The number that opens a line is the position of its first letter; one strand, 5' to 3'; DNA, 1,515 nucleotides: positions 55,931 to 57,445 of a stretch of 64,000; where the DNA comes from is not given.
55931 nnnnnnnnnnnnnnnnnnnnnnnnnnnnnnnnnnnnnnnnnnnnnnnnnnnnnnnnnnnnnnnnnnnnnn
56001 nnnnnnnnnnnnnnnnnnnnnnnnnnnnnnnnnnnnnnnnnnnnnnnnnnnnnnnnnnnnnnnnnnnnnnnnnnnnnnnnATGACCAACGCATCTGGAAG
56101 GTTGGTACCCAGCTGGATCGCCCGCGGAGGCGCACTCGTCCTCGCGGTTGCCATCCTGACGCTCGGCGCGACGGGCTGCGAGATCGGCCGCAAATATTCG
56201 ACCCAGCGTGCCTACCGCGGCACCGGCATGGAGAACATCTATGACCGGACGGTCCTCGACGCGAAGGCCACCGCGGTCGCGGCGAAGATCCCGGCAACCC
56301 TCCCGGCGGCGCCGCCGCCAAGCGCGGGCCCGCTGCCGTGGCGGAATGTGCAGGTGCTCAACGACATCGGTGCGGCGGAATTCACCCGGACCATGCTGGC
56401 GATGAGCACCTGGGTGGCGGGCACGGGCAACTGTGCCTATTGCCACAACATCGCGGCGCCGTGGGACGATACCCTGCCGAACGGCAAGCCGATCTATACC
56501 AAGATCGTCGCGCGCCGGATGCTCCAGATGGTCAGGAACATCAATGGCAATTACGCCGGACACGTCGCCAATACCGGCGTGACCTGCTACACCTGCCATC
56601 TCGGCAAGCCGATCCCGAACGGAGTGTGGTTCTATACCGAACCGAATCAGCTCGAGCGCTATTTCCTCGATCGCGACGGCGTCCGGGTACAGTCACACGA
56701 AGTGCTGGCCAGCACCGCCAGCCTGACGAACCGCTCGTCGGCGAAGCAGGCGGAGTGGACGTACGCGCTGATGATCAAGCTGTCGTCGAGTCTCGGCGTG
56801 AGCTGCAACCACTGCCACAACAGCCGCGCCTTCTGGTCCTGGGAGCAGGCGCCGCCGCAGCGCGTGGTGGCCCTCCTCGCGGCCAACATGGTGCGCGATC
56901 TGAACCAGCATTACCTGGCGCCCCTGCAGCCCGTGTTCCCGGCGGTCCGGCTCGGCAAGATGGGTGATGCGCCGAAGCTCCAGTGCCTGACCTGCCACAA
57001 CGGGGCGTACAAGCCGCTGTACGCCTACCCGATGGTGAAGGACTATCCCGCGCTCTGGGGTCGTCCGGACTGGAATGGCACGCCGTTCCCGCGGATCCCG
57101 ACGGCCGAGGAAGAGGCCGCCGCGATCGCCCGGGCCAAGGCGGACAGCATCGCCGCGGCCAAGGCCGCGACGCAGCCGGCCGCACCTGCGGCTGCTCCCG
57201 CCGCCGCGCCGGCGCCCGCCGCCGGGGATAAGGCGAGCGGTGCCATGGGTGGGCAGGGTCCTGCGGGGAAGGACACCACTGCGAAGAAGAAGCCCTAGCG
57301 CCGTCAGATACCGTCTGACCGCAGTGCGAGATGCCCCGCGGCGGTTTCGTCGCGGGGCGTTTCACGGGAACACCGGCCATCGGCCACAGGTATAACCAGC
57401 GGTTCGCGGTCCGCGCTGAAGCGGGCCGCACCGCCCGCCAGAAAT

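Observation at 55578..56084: Reaction-centre M subunit fused in frame to an OmpA-like peptidoglycan-binding domain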

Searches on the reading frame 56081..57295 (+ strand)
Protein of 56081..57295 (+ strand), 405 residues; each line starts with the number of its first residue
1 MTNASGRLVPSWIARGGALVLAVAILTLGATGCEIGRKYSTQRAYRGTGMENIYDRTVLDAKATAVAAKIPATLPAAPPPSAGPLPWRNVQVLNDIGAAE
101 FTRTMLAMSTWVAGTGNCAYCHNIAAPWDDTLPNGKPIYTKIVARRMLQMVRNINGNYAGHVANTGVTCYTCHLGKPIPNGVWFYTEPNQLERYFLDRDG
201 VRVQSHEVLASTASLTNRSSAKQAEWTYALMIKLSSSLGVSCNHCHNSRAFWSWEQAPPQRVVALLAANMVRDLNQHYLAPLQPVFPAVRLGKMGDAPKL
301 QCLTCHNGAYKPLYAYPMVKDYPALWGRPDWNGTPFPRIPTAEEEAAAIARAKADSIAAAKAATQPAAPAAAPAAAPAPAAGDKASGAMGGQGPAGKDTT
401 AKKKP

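Call 3: search_protein_families(library=pfam, proteins=[window:56081-57295:+], max_evalue=0.01)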
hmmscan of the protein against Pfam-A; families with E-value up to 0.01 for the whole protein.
window:56081-57295:+ (405 aa): 3 families
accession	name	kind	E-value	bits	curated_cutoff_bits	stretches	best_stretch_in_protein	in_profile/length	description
PF02276.23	CytoC_RC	-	2e-92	310.3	22.4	2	189-325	176-309/310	Photosynthetic reaction centre cytochrome C subunit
PF03150.19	CCP_MauG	-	0.0001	23.4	25.6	0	233-253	15-35/149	Di-haem cytochrome c peroxidase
PF14522.11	Cytochrome_C7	-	0.00047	20.4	24.8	0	238-310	12-52/67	Cytochrome c7 and related cytochrome c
